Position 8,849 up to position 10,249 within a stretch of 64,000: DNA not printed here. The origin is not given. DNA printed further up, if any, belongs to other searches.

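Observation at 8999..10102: Alpha-oxoamine-synthase-like protein with both PLP-contacting residues substituted, translationally coupled to secA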

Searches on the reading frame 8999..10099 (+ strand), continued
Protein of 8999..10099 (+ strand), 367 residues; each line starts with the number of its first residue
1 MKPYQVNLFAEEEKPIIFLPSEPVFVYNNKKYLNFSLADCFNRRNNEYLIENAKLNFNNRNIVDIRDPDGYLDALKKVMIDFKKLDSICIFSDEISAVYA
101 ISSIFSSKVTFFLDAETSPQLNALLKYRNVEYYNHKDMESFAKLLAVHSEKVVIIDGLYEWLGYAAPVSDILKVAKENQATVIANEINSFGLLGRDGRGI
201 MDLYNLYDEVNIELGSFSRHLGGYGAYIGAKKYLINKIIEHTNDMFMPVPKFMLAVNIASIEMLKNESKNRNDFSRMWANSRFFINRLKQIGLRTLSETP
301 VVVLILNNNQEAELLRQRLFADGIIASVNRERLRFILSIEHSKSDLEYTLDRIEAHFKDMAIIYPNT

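Call 23: search_protein_representatives(alignment_id=A2)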
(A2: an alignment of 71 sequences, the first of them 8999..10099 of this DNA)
Query: 71 sequences, 365 profile positions. Proteins with E-value up to 0.001 (for the whole library): 8295; up to 1e-10: 3798; up to 1e-30: 93. The best 150 are listed.
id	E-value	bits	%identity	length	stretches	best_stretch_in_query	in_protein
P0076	9.3e-166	567.6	-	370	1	1-362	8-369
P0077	3.2e-48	180.9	-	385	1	21-362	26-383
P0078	7.6e-42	159.9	-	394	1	37-364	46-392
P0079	1.3e-41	159.1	-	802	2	36-357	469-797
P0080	1.7e-41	158.8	-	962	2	125-363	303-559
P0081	4.2e-40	154.1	-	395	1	32-363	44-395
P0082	1.8e-39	152.1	-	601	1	28-363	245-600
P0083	4.9e-39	150.6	-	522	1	28-362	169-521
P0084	6.8e-39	150.2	-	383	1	24-356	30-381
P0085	8.4e-39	149.8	-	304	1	75-362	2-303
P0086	1.6e-38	148.9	-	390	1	33-361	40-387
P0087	1.9e-38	148.7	-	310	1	70-356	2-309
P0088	2.1e-38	148.6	-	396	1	24-363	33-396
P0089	1.2e-37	146.0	-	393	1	19-364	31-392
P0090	1.8e-37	145.4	-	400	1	31-362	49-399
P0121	1.3e-34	136.1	-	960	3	130-364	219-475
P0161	5.4e-31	124.2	-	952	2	125-362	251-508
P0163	6.1e-31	124.0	-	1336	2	151-363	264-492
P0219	3.8e-29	118.1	-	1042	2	107-363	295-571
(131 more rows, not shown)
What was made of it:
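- The family is discrete: one representative at 568 bits, the next at 181 bits, among 1.84e9 representatives (call 23).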

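Call 25: predict_structure(alignment_id=A2)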
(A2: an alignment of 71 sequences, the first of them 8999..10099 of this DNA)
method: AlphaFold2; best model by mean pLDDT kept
length: 367 residues; sequences in the alignment: 71
mean_pLDDT: 84.8   pTM: 0.83
mean pLDDT of the five models: 84.8, 84.6, 83.0, 82.7, 81.7
residues with pLDDT >= 90: 179; 70-90: 139; 50-70: 36; < 50: 13
segments of 3 or more residues with pLDDT < 50: 2-12
pLDDT, mean of each block of 10 residues (from residue 1): 44 61 88 90 87 75 59 90 88 90 92 85 85 92 94 90 89 94 86 58 69 88 90 93 77 89 80 87 95 92 94 95 94 94 96 93 70
secondary structure, 60 per line:
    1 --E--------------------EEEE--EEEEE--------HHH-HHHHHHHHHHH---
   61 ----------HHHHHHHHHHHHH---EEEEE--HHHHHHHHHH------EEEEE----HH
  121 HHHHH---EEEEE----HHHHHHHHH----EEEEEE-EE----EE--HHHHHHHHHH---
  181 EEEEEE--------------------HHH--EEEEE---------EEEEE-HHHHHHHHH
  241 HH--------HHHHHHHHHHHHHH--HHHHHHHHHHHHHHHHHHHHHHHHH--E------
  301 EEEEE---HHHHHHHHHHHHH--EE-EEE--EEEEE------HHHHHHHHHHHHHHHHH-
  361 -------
elements in order: E24-27 E30-34 H47-57 H71-83 E87-91 H94-103 E110-114 H119-125 E129-133 H138-146 E151-156 H168-177 E181-186 E212-216 E226-230 H232-242 H251-264 H267-291 E301-305 H309-321 E327-329 E332-336 H343-359

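Call 27: find_homologous_proteins(query=P0077, max_evalue=1e-20)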
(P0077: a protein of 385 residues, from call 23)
Query P0077 (385 aa): 1943 proteins with E <= 1e-20 among 8000 candidates; the best 120 are listed.
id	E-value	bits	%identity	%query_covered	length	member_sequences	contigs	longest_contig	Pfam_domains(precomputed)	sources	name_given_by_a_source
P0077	2.2e-254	861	100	100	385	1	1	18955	PF00155.28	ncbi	-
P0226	6.5e-181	619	70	100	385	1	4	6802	PF00155.28,PF01053.27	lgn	-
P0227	1.5e-180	618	69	100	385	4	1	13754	PF00155.28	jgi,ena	-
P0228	2.1e-173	594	66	100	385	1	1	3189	PF00155.28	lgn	-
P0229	7.2e-165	566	64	100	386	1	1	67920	PF00155.28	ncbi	-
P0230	7.0e-99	349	71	55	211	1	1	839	PF00155.28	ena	-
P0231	4.0e-90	320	42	97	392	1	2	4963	PF00155.28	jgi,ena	-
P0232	3.8e-89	317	43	97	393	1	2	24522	PF00155.28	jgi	-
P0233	1.2e-88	316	42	97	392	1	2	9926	PF00155.28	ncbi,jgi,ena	-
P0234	1.0e-84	303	41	97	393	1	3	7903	PF00155.28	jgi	jgi:glycine C-acetyltransferase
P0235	2.2e-84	302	41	97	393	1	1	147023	PF00155.28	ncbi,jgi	ncbi:MAG TPA: glycine C-acetyltransferase [bacterium]|jgi:glycine C-acetyltransferase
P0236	2.3e-84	301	41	97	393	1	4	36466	PF00155.28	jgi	jgi:glycine C-acetyltransferase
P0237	1.7e-83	299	41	97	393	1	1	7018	PF00155.28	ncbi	-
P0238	2.8e-82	295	41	96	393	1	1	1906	PF00155.28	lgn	-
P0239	2.8e-82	295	40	99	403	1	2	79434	PF00155.28,PF00266.26,PF01212.28,PF01053.27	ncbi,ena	-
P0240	3.8e-82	294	41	97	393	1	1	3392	PF00155.28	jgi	jgi:glycine C-acetyltransferase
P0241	5.8e-82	294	39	100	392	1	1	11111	PF00155.28,PF00266.26,PF01053.27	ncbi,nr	ncbi:MAG TPA: glycine C-acetyltransferase [Candidatus Eisenbacteria bacterium]|nr:glycine C-acetyltr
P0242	2.6e-81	291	39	94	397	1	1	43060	PF00155.28,PF00266.26,PF01053.27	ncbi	-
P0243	3.1e-81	291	40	95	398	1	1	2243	PF00155.28,PF00266.26,PF01053.27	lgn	-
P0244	4.9e-81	291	40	97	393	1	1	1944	PF00155.28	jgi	jgi:glycine C-acetyltransferase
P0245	1.2e-80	289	40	94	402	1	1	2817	PF00155.28,PF00266.26,PF01053.27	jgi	jgi:glycine C-acetyltransferase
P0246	1.3e-80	289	40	95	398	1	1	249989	PF00155.28,PF00266.26,PF01053.27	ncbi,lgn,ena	-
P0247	1.3e-80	289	40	95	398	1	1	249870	PF00155.28,PF00266.26,PF01053.27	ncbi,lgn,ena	-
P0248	1.5e-80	289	40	94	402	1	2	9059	PF00155.28,PF00266.26,PF01053.27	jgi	jgi:glycine C-acetyltransferase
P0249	1.5e-80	289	41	92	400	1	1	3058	PF00155.28,PF00266.26,PF01053.27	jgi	jgi:glycine C-acetyltransferase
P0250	1.7e-80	289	40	95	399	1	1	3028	PF00155.28,PF00266.26,PF01053.27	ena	-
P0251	2.0e-80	289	41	92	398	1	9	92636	PF00155.28,PF00266.26,PF01053.27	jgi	jgi:glycine C-acetyltransferase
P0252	2.1e-80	288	41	92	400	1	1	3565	PF00155.28,PF00266.26,PF01053.27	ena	-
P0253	2.3e-80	288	41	94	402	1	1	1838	PF00155.28,PF00266.26,PF01212.28,PF01053.27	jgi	jgi:glycine C-acetyltransferase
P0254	2.9e-80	288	39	99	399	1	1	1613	PF00155.28,PF00266.26,PF01053.27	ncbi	ncbi:MAG: glycine C-acetyltransferase [Candidatus Eisenbacteria bacterium]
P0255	3.0e-80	288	39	99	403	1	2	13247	PF00155.28,PF00266.26,PF01053.27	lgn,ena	-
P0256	3.5e-80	288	40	94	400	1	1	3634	PF00155.28,PF00266.26,PF01053.27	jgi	jgi:glycine C-acetyltransferase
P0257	5.1e-80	287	39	95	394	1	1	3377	PF00155.28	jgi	jgi:glycine C-acetyltransferase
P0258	5.4e-80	287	41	92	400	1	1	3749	PF00155.28,PF00266.26,PF01053.27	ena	-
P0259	6.6e-80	287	40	95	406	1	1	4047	PF00155.28,PF00266.26,PF01053.27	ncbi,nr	ncbi:MAG TPA: glycine C-acetyltransferase [Candidatus Eisenbacteria bacterium]|nr:glycine C-acetyltr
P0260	6.9e-80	287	40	94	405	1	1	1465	PF00155.28,PF00266.26,PF01053.27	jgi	-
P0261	6.9e-80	287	39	95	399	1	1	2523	PF00155.28,PF00266.26,PF01212.28,PF01053.27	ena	-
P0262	7.8e-80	287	40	95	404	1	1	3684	PF00155.28,PF01212.28,PF01053.27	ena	-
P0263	9.0e-80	286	39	94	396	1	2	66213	PF00155.28,PF00266.26,PF01053.27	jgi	-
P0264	9.0e-80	286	38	98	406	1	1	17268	PF00155.28,PF00266.26,PF01053.27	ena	-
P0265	1.6e-79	286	40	92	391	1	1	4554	PF00155.28,PF01053.27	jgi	-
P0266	1.6e-79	286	40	92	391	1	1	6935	PF00155.28,PF00266.26,PF01053.27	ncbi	-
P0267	1.7e-79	285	40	91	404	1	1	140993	PF00155.28,PF01053.27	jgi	-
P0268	1.7e-79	285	39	95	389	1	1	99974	PF00155.28,PF00266.26,PF01053.27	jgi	jgi:glycine C-acetyltransferase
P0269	2.3e-79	285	39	100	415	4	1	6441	PF00155.28,PF00266.26,PF01212.28,PF01053.27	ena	-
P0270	2.9e-79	285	41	95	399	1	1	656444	PF00155.28,PF00266.26,PF01212.28,PF01053.27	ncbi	-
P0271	3.1e-79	285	41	93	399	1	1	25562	PF00155.28,PF00266.26,PF01053.27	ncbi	-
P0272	3.3e-79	285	37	95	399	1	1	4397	PF00155.28,PF00266.26,PF01053.27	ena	-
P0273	3.4e-79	285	40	92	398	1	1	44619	PF00155.28,PF00266.26,PF01212.28,PF01053.27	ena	-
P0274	3.5e-79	284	39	92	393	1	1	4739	PF00155.28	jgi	jgi:glycine C-acetyltransferase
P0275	4.0e-79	284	38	97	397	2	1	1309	PF00155.28,PF00266.26,PF01053.27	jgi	jgi:glycine C-acetyltransferase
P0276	4.6e-79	284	40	94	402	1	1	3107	PF00155.28,PF00266.26,PF01053.27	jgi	jgi:glycine C-acetyltransferase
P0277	5.8e-79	284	39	97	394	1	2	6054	PF00155.28,PF01212.28,PF01053.27,PF01041.24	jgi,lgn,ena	-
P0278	8.7e-79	283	39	95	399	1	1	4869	PF00155.28,PF00266.26,PF01053.27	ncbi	-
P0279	8.9e-79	283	38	95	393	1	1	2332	PF00155.28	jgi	jgi:glycine C-acetyltransferase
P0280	9.6e-79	283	39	95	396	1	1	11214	PF00155.28,PF00266.26,PF01053.27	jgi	jgi:glycine C-acetyltransferase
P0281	9.6e-79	283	39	94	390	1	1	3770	PF00155.28,PF00266.26,PF01053.27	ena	-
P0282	1.6e-78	282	40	94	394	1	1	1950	PF00155.28,PF00266.26,PF01053.27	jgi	-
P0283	2.1e-78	282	38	97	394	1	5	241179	PF00155.28,PF00266.26,PF01212.28,PF01053.27,PF01041.24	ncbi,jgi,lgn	-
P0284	2.1e-78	282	38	94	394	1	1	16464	PF00155.28,PF01053.27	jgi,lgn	jgi:glycine C-acetyltransferase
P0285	2.8e-78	281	38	94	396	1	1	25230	PF00155.28,PF00266.26,PF01053.27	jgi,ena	jgi:glycine C-acetyltransferase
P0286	3.0e-78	281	40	94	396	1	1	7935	PF00155.28,PF01053.27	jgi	jgi:glycine C-acetyltransferase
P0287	3.4e-78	281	39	94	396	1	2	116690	PF00155.28,PF00266.26,PF01053.27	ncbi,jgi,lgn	-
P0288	3.5e-78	281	41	92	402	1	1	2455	PF00155.28,PF01053.27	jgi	jgi:glycine C-acetyltransferase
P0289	4.4e-78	281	38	97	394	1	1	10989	PF00155.28,PF00266.26,PF01212.28,PF01053.27,PF01041.24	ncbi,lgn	-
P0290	4.4e-78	281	37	100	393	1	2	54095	PF00155.28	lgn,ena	-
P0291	4.9e-78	281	40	93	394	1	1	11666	PF00155.28,PF00266.26,PF01053.27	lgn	-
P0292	5.7e-78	280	37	98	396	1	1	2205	PF00155.28,PF00266.26,PF01053.27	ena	-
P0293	6.1e-78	280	38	95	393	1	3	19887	PF00155.28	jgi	jgi:glycine C-acetyltransferase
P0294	6.5e-78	280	38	95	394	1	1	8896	PF00155.28,PF00266.26,PF01053.27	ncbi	-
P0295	7.1e-78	280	37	95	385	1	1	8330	PF00155.28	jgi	jgi:glycine C-acetyltransferase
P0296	7.3e-78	280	38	95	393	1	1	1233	PF00155.28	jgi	jgi:glycine C-acetyltransferase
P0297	7.5e-78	280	38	99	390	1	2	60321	PF00155.28,PF00266.26,PF01053.27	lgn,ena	-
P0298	7.9e-78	280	39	95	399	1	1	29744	PF00155.28,PF01053.27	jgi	jgi:glycine C-acetyltransferase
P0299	7.9e-78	280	39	94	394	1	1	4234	PF00155.28,PF00266.26,PF01053.27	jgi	jgi:glycine C-acetyltransferase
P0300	8.3e-78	280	39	94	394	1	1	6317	PF00155.28,PF00266.26,PF01053.27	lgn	-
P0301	8.6e-78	280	38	94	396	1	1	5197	PF00155.28,PF00266.26,PF01053.27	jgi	jgi:glycine C-acetyltransferase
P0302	9.1e-78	280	40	95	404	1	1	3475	PF00155.28,PF00266.26,PF01053.27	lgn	-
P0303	9.7e-78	280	40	94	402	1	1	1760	PF00155.28,PF00266.26,PF01053.27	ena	-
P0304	9.8e-78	280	39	91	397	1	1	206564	PF00155.28,PF00266.26,PF01053.27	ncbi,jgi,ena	-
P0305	1.2e-77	279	40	93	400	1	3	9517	PF00155.28,PF00266.26,PF01212.28,PF01053.27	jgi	jgi:glycine C-acetyltransferase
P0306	1.2e-77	279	40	93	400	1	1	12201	PF00155.28,PF00266.26,PF01212.28,PF01053.27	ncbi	ncbi:MAG TPA: glycine C-acetyltransferase [Candidatus Eisenbacteria bacterium]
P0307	1.3e-77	279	39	93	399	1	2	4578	PF00155.28,PF00266.26,PF01053.27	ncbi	-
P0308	1.3e-77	279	38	94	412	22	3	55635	PF00155.28,PF00266.26,PF01053.27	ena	-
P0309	1.4e-77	279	38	94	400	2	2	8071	PF00155.28,PF00266.26,PF01053.27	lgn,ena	-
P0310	1.8e-77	279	38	99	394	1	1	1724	PF00155.28,PF00266.26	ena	-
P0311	2.0e-77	279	40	92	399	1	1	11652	PF00155.28,PF00266.26,PF01053.27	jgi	-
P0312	2.1e-77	279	39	94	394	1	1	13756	PF00155.28,PF00266.26,PF01053.27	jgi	jgi:glycine C-acetyltransferase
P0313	2.1e-77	279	39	93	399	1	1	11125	PF00155.28,PF00266.26,PF01053.27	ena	-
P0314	2.2e-77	279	40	93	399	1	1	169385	PF00155.28,PF00266.26,PF01212.28,PF01053.27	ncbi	-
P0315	2.4e-77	278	38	94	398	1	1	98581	PF00155.28,PF01053.27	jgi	jgi:glycine C-acetyltransferase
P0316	2.6e-77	278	40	92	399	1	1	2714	PF00155.28,PF00266.26,PF01053.27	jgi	jgi:glycine C-acetyltransferase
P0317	2.8e-77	278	38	94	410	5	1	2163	PF00155.28,PF00266.26,PF01053.27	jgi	jgi:glycine C-acetyltransferase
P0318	2.9e-77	278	38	93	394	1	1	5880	PF00155.28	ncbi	-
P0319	3.1e-77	278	40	92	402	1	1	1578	PF00155.28,PF01053.27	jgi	jgi:glycine C-acetyltransferase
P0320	3.2e-77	278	38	94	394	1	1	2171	PF00155.28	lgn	-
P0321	3.6e-77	278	38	94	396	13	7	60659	PF00155.28,PF00266.26,PF01053.27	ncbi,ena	-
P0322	3.7e-77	278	39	93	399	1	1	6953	PF00155.28,PF00266.26,PF01053.27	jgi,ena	-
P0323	3.9e-77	278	40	94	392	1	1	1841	PF00155.28,PF00266.26,PF01053.27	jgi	-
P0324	3.9e-77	278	38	94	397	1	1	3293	PF00155.28,PF00266.26,PF01053.27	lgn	-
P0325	4.2e-77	278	40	94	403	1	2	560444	PF00155.28,PF00266.26,PF01053.27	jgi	jgi:glycine C-acetyltransferase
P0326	4.3e-77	278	39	97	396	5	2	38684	PF00155.28,PF00266.26,PF01212.28,PF01053.27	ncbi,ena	-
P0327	4.9e-77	277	39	92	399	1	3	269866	PF00155.28,PF00266.26,PF01053.27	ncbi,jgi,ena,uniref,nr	ncbi:MAG: glycine C-acetyltransferase [Candidatus Eisenbacteria bacterium]|uniref:8-amino-7-ketopela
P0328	6.0e-77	277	39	95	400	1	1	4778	PF00155.28,PF00266.26,PF01053.27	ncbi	-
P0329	7.4e-77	277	40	95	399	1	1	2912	PF00155.28,PF00266.26,PF01053.27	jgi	jgi:glycine C-acetyltransferase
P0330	7.6e-77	277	38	93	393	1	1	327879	PF00155.28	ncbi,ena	-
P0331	7.8e-77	277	39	93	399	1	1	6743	PF00155.28,PF00266.26,PF01053.27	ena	-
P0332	8.3e-77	277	39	95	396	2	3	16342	PF00155.28,PF01053.27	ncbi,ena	-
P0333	8.4e-77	277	40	93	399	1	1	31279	PF00155.28,PF00266.26,PF01053.27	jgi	jgi:glycine C-acetyltransferase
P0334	9.7e-77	276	39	95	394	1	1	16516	PF00155.28,PF00266.26,PF01053.27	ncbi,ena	-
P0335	9.9e-77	276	38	94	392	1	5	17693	PF00155.28,PF00266.26,PF01053.27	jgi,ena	jgi:glycine C-acetyltransferase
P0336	1.1e-76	276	39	94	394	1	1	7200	PF00155.28,PF00266.26,PF01212.28,PF01053.27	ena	-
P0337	1.1e-76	276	39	94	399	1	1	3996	PF00155.28,PF00266.26,PF01053.27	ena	-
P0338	1.1e-76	276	39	94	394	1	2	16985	PF00155.28,PF00266.26,PF01212.28,PF01053.27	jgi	-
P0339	1.1e-76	276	39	94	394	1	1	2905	PF00155.28,PF00266.26,PF01212.28,PF01053.27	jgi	-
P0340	1.2e-76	276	38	95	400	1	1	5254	PF00155.28,PF00266.26,PF01053.27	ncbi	-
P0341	1.2e-76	276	39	94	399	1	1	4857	PF00155.28,PF00266.26,PF01212.28,PF01053.27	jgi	-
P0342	1.2e-76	276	39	94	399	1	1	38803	PF00155.28,PF00266.26,PF01212.28,PF01053.27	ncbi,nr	ncbi:MAG TPA: glycine C-acetyltransferase [Candidatus Dormibacteraeota bacterium]|nr:glycine C-acety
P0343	1.2e-76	276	39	97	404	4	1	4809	PF00155.28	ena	-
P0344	1.2e-76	276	39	94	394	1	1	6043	PF00155.28,PF00266.26,PF01212.28,PF01053.27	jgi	-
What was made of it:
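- Closest known: tdh-kbl. Same: The nearest intact relatives of the less degenerate clade B (about 42% identity) are KBL-like enzymes (call 27).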

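Call 28: find_encoding_contigs(protein=P0229, flank=8000, max_places=3)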
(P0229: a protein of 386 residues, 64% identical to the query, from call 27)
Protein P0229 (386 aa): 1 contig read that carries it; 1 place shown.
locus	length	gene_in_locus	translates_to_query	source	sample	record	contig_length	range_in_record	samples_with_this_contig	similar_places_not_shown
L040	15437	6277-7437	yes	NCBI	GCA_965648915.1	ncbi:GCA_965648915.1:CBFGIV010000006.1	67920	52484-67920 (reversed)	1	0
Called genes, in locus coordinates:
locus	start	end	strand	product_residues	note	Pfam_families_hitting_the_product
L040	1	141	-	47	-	?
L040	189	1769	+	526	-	-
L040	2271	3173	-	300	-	-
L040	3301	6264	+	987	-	PF07517:SecA_DEAD, PF01043:SecA_PP_bind, PF21090:P-loop_SecA, PF07516:SecA_SW, PF02810:SEC-C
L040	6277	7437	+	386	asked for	PF00155:Aminotran_1_2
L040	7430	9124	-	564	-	PF24170:Fn3-II_PB4 (faint), PF06739:SBBP, PF18962:Por_Secre_tail (weak)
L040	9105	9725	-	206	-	PF02589:LUD_dom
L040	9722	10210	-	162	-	PF25917:BSH_RND (faint), PF25919:BSH_CusB (faint), PF25973:BSH_CzcB (faint), PF00364:Biotin_lipoyl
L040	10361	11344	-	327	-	PF01479:S4, PF00849:PseudoU_synth_2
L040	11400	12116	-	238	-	PF01138:RNase_PH, PF03725:RNase_PH_C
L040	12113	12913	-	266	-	PF01177:Asp_Glu_race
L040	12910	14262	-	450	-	PF01520:Amidase_3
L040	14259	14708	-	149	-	PF01668:SmpB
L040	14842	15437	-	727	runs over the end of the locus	PF09586:YfhO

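Call 29: find_encoding_contigs(protein=P0077, flank=8000, max_places=3)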
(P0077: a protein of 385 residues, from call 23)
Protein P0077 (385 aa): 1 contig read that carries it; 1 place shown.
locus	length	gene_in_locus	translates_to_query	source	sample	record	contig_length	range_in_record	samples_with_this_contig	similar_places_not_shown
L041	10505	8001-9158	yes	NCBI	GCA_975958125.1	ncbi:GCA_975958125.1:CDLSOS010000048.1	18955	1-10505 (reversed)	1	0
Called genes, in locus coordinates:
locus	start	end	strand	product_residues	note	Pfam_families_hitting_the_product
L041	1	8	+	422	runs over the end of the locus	PF00206:Lyase_1, PF10397:ADSL_C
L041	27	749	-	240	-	PF10502:Peptidase_S26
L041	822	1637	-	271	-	PF06182:ABC2_membrane_6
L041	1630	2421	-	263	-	-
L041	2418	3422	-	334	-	PF00005:ABC_tran, PF13304:AAA_21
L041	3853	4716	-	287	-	PF00990:GGDEF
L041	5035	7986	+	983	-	PF07517:SecA_DEAD, PF00270:DEAD (faint), PF01043:SecA_PP_bind, PF21090:P-loop_SecA, PF07516:SecA_SW, PF02810:SEC-C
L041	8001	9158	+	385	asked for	PF00155:Aminotran_1_2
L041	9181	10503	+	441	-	?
